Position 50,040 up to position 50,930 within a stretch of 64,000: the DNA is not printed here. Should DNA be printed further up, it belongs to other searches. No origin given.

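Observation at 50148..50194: Candidate BdcR operator: inverted repeat spanning the bdcA-bdcR divergent promoter and the bdcR start codon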

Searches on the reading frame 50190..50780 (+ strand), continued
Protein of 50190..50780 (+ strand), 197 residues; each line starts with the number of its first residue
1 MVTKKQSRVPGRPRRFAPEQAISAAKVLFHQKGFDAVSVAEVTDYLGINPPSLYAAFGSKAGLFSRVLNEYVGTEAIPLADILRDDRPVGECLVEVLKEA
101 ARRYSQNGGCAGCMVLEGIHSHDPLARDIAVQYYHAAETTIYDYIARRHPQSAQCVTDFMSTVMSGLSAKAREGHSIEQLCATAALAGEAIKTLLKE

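Call 39: get_annotated_region(hit=H45, flank=1200)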
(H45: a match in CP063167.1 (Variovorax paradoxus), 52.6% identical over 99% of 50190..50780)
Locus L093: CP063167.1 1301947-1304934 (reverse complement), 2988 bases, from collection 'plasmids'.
description: Variovorax paradoxus strain VAI-C plasmid unnamed, complete sequence
organism: Variovorax paradoxus (NCBI taxid 34073)
taxonomy: Bacteria; Pseudomonadota; Betaproteobacteria; Burkholderiales; Comamonadaceae; Variovorax; Variovorax paradoxus
host: -; source: -; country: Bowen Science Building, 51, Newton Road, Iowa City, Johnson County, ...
typing (MOB-suite, as given by PLSDB): non-mobilizable
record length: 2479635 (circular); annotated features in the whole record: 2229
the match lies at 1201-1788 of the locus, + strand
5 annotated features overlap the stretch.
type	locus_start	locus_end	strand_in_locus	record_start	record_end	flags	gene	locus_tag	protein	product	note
CDS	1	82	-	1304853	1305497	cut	-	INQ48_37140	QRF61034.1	carbonic anhydrase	-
CDS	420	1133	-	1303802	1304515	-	bdcA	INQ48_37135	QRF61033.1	SDR family oxidoreductase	-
CDS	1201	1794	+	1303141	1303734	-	-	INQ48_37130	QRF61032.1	TetR/AcrR family transcriptional regulator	-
CDS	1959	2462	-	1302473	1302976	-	rraA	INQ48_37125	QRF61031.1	ribonuclease E activity regulator RraA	-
CDS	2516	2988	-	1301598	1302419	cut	-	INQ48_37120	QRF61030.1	SDR family oxidoreductase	-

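Call 40: get_annotated_region(hit=H46, flank=1200)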
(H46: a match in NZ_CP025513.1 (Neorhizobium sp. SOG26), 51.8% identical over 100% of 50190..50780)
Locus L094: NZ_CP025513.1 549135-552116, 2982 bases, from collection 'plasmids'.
description: Neorhizobium sp. SOG26 plasmid unnamed2, complete sequence
organism: Neorhizobium sp. SOG26 (NCBI taxid 2060726)
taxonomy: Bacteria; Pseudomonadota; Alphaproteobacteria; Hyphomicrobiales; Rhizobiaceae; Neorhizobium; Neorhizobium sp. SOG26
host: -; source: Oryza glumipatula,Whole organism,Seeds,Seeds; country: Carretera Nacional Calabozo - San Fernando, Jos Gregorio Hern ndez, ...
typing (MOB-suite, as given by PLSDB): non-mobilizable
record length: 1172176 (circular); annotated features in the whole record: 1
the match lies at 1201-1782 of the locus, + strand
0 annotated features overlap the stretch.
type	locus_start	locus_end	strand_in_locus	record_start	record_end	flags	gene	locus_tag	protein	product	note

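Call 41: get_annotated_region(hit=H47, flank=1200)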
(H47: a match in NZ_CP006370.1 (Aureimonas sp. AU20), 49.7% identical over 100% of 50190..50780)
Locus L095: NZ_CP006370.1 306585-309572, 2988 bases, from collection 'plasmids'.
description: Aureimonas sp. AU20 plasmid pAU20c, complete sequence
organism: Aureimonas sp. AU20 (NCBI taxid 1349819)
taxonomy: Bacteria; Pseudomonadota; Alphaproteobacteria; Hyphomicrobiales; Aurantimonadaceae; Aureimonas; Aureimonas sp. AU20
host: -; source: -; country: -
typing (MOB-suite, as given by PLSDB): non-mobilizable
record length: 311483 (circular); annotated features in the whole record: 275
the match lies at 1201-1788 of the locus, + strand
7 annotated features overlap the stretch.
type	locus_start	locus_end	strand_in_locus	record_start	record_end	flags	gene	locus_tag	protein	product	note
CDS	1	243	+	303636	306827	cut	-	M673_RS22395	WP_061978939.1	multidrug efflux RND transporter permease subunit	GO:0055085 - transmembrane transport [Evidence IEA]; GO:0042908 - xenobiotic transport [Evidence IEA]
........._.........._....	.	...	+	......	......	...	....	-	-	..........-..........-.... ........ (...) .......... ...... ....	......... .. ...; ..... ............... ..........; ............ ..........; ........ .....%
CDS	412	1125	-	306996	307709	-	bdcA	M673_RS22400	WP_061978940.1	SDR family oxidoreductase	-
CDS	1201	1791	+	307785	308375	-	-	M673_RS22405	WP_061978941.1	TetR/AcrR family transcriptional regulator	GO:0006355 - regulation of DNA-templated transcription [Evidence IEA]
CDS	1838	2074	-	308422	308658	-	-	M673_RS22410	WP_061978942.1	hypothetical protein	-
CDS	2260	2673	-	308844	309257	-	-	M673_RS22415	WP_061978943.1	hypothetical protein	-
CDS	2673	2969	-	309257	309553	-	-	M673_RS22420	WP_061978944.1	type II toxin-antitoxin system HigB family toxin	-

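Call 44: find_encoding_contigs(protein=P0040, flank=1200, max_places=1)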
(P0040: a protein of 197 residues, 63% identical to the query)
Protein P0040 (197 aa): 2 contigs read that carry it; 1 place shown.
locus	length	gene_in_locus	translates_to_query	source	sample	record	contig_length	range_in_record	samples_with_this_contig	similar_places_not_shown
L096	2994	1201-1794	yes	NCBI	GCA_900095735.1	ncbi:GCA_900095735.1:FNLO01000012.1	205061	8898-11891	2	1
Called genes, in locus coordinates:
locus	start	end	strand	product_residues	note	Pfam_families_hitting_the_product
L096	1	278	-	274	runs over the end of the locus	PF02586:SRAP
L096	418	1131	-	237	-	PF00106:adh_short, PF23441:SDR (faint), PF01370:Epimerase (weak), PF13561:adh_short_C2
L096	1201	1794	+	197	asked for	PF00440:TetR_N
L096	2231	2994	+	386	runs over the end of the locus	PF00990:GGDEF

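Call 45: find_encoding_contigs(protein=P0049, flank=1200, max_places=1)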
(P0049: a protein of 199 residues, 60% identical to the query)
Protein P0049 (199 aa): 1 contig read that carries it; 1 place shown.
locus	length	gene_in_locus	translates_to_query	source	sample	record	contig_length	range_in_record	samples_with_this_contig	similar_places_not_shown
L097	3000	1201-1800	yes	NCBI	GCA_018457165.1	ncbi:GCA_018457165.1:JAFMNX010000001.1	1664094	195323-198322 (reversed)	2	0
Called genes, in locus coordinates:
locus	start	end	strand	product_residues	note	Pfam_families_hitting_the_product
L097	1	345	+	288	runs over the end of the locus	PF18348:SH3_16, PF00877:NLPC_P60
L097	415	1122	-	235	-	PF00106:adh_short, PF01370:Epimerase (weak), PF23441:SDR (faint), PF13561:adh_short_C2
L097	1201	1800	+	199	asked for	PF00440:TetR_N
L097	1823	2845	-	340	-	PF00482:T2SSF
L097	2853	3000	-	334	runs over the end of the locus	PF00482:T2SSF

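Call 46: find_encoding_contigs(protein=P0067, flank=1200, max_places=1)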
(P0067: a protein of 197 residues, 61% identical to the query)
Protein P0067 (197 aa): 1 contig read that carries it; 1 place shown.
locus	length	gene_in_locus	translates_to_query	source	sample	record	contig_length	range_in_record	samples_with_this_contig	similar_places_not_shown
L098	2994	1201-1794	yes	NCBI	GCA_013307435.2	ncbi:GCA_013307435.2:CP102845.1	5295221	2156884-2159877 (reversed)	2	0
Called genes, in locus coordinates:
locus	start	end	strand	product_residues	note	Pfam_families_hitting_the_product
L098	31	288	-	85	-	PF00248:Aldo_ket_red (weak)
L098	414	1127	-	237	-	PF00106:adh_short, PF23441:SDR (weak), PF01370:Epimerase (weak), PF13561:adh_short_C2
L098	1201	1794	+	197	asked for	PF00440:TetR_N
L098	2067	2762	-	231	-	PF01965:DJ-1_PfpI, PF17124:ThiJ_like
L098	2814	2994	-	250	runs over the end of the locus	PF00106:adh_short, PF08659:KR, PF13561:adh_short_C2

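Call 47: find_encoding_contigs(protein=P0032, flank=1200, max_places=1)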
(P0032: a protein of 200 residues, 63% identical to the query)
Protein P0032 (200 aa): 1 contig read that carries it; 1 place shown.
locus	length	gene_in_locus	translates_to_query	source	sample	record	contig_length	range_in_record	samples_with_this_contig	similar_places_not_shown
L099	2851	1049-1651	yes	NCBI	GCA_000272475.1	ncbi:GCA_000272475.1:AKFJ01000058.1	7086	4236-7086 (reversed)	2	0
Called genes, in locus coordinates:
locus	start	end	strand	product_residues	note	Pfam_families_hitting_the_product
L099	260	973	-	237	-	PF00106:adh_short, PF13561:adh_short_C2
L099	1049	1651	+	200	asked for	PF00440:TetR_N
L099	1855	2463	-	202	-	PF13489:Methyltransf_23, PF08241:Methyltransf_11 (weak), PF08242:Methyltransf_12 (weak), PF13649:Methyltransf_25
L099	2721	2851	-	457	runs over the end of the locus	PF05598:DUF772, PF01609:DDE_Tnp_1, PF13751:DDE_Tnp_1_6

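Call 51: search_solved_structures(query=window:50190-50780:+, max_evalue=0.00001)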
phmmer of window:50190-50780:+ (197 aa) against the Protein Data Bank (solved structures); distinct sequences matched with E-value up to 0.00001: 5.
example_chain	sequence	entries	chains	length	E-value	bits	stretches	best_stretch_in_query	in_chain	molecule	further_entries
2i10_A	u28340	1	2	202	1.4e-18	70.6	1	11-191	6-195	Putative TetR transcriptional regulator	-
6nsn_A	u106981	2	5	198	2.6e-18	69.8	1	10-182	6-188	TetR family transcriptional regulator CifR | CifR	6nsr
6nsm_A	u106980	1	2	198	4.8e-17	65.6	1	10-182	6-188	TetR family transcriptional regulator CifR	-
5c4y_A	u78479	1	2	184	4.3e-08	36.4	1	24-106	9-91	Putative transcription regulator Lmo0852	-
9b7y_A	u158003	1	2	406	4.5e-06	29.9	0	20-69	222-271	Transcriptional repressor Mce3R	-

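Call 52: search_protein_families(proteins=[window:50190-50780:+], library=ncbifam)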
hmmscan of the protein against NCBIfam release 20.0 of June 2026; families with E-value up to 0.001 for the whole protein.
window:50190-50780:+ (197 aa): 6 families
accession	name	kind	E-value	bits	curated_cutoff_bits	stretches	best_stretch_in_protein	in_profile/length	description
NF037937.1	septum_RefZ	equivalog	1.9e-08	34.4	180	1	20-151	3-135/195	forespore capture DNA-binding protein RefZ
NF053731.1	TransRegFasRMycb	equivalog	2.1e-07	31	330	1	4-73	2-68/199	HTH-type transcriptional activator FasR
TIGR03968.1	mycofact_TetR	equivalog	2.2e-07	30.7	224.9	1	10-173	3-164/190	mycofactocin system transcriptional regulator MftR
NF050111.1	TransRegSACE7040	equivalog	6.7e-06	26.1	250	1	19-68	4-53/186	SACE_7040 family transcriptional regulator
NF053516.1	TranRepPrsAVib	equivalog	4.4e-05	23.4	300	1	19-73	9-63/208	TetR family transcriptional repressor PsrA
NF041196.1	ScbR_bind_reg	equivalog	9.3e-05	22.7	150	1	21-110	11-100/191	ScbR family autoregulator-binding transcription factor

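Call 57: search_solved_structures(query=window:50190-50780:+, max_evalue=1e-10, show_alignments=2)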
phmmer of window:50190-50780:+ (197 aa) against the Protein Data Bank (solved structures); distinct sequences matched with E-value up to 1e-10: 3.
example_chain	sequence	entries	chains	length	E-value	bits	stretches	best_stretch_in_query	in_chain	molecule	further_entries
2i10_A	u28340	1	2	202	1.4e-18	70.6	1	11-191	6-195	Putative TetR transcriptional regulator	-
6nsn_A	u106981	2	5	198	2.6e-18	69.8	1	10-182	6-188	TetR family transcriptional regulator CifR | CifR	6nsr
6nsm_A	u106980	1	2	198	4.8e-17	65.6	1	10-182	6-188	TetR family transcriptional regulator CifR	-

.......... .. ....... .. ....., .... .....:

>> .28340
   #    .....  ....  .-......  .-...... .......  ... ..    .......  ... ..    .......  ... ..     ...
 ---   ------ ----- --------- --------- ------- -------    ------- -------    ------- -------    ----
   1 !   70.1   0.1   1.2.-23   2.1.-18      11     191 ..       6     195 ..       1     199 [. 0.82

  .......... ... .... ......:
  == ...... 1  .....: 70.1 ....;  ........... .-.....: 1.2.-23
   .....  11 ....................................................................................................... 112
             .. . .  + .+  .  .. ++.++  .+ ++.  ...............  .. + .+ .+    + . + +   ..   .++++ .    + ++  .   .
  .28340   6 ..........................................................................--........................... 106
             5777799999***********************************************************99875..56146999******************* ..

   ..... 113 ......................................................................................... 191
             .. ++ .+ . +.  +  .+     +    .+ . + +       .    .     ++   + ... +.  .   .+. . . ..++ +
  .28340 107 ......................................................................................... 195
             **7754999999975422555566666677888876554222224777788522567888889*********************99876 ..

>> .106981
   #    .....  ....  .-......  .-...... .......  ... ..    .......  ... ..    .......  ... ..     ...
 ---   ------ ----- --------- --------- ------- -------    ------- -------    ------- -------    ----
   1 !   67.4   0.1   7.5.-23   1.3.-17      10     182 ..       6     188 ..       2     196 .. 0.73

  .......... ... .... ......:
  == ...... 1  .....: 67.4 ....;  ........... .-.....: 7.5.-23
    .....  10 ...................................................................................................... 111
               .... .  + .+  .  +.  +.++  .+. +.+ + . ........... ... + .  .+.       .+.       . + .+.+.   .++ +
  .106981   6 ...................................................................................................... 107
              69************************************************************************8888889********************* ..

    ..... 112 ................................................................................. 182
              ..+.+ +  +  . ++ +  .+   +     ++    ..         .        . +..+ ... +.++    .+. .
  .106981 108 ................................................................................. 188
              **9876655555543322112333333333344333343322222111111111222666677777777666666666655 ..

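Call 72: get_annotated_region(hit=H48, flank=1200)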
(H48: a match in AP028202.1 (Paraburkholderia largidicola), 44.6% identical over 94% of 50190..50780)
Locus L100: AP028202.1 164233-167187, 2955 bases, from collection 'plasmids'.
description: Paraburkholderia sp. F2 plasmid PPGUF2_p1 DNA, complete genome
organism: Paraburkholderia largidicola (NCBI taxid 3014751)
taxonomy: Bacteria; Pseudomonadota; Betaproteobacteria; Burkholderiales; Burkholderiaceae; Paraburkholderia; Paraburkholderia largidicola
host: -; source: Physopelta gutta,midgut,Midgut crypts of sting bug Physopelta gutta; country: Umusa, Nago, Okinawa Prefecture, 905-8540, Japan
typing (MOB-suite, as given by PLSDB): non-mobilizable
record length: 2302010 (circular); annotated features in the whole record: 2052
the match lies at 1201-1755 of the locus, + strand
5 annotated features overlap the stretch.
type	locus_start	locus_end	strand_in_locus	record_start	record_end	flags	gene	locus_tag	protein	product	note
CDS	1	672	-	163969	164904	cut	-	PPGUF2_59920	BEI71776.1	hypothetical protein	-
CDS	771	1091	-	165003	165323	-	-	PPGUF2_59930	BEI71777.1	EthD family reductase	-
CDS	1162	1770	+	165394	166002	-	-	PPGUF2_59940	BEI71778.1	TetR/AcrR family transcriptional regulator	-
CDS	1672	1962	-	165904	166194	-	-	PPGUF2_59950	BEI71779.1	hypothetical protein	-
CDS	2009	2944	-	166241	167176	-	-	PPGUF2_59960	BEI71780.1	LysR family transcriptional regulator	-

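Call 73: get_annotated_region(hit=H53, flank=1200)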
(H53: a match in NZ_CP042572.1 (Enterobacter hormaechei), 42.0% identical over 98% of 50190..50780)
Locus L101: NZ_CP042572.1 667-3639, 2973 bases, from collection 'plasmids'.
description: Enterobacter hormaechei strain E5 plasmid pE5_001, complete sequence
organism: Enterobacter hormaechei (NCBI taxid 158836)
taxonomy: Bacteria; Pseudomonadota; Gammaproteobacteria; Enterobacterales; Enterobacteriaceae; Enterobacter; Enterobacter hormaechei
host: -; source: Whole organism,Shower 3; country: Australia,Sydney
typing (MOB-suite, as given by PLSDB): conjugative; relaxase MOBF; mating-pair formation MPF_F
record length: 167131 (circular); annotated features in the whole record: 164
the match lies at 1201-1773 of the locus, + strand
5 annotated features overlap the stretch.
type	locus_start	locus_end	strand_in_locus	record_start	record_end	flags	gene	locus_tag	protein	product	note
CDS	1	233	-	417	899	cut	-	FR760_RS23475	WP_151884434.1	nuclear transport factor 2 family protein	-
CDS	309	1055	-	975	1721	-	-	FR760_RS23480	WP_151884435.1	SDR family oxidoreductase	-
CDS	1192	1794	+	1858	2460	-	-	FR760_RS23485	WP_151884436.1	TetR/AcrR family transcriptional regulator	GO:0006355 - regulation of DNA-templated transcription [Evidence IEA]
CDS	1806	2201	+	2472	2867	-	-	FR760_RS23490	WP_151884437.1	VOC family protein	-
CDS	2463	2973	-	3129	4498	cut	-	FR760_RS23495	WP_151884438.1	IS3 family transposase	-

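Call 74: get_annotated_region(hit=H59, flank=1200)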
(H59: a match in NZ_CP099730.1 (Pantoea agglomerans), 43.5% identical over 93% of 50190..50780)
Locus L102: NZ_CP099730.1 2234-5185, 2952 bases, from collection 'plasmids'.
description: Pantoea agglomerans strain NBBC-01 plasmid pNBBC01-2, complete sequence
organism: Pantoea agglomerans (NCBI taxid 549)
taxonomy: Bacteria; Pseudomonadota; Gammaproteobacteria; Enterobacterales; Erwiniaceae; Pantoea; Pantoea agglomerans
host: -; source: cell culture,Rotten Potato Tubers; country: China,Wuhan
typing (MOB-suite, as given by PLSDB): mobilizable; replicon rep_cluster_807
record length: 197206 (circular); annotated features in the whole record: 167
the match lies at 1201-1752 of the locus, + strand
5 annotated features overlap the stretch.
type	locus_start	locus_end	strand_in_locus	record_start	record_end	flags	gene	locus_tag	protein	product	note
CDS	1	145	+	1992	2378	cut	-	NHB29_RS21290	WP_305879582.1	nuclear transport factor 2 family protein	-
CDS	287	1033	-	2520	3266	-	-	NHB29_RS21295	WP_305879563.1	SDR family oxidoreductase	-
CDS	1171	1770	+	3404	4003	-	-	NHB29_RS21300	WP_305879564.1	TetR/AcrR family transcriptional regulator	GO:0006355 - regulation of DNA-templated transcription [Evidence IEA]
CDS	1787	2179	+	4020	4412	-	-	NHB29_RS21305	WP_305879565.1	VOC family protein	-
CDS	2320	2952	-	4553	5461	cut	-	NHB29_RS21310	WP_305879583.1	AraC family transcriptional regulator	GO:0006355 - regulation of DNA-templated transcription [Evidence IEA]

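Call 75: get_annotated_region(hit=H52, flank=1200)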
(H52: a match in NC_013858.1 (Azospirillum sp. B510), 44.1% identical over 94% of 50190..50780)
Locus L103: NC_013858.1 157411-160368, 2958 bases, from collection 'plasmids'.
description: Azospirillum sp. B510 plasmid pAB510d, complete sequence
organism: Azospirillum sp. B510 (NCBI taxid 137722)
taxonomy: Bacteria; Pseudomonadota; Alphaproteobacteria; Rhodospirillales; Azospirillaceae; Azospirillum; Azospirillum sp. B510
host: -; source: -; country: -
typing (MOB-suite, as given by PLSDB): non-mobilizable
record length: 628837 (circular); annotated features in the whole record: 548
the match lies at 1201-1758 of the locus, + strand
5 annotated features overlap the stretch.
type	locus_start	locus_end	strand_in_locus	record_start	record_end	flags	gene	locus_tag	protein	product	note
CDS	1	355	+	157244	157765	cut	ogt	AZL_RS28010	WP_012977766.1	methylated-DNA--[protein]-cysteine S-methyltransferase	GO:0006281 - DNA repair [Evidence IEA]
CDS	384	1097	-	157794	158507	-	bdcA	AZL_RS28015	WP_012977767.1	SDR family oxidoreductase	-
CDS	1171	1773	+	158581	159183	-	-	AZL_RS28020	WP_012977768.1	TetR/AcrR family transcriptional regulator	-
CDS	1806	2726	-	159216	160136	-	-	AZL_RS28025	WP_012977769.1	sugar kinase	-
CDS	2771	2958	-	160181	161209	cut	-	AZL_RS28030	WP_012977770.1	DMT family transporter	GO:0055085 - transmembrane transport [Evidence IEA]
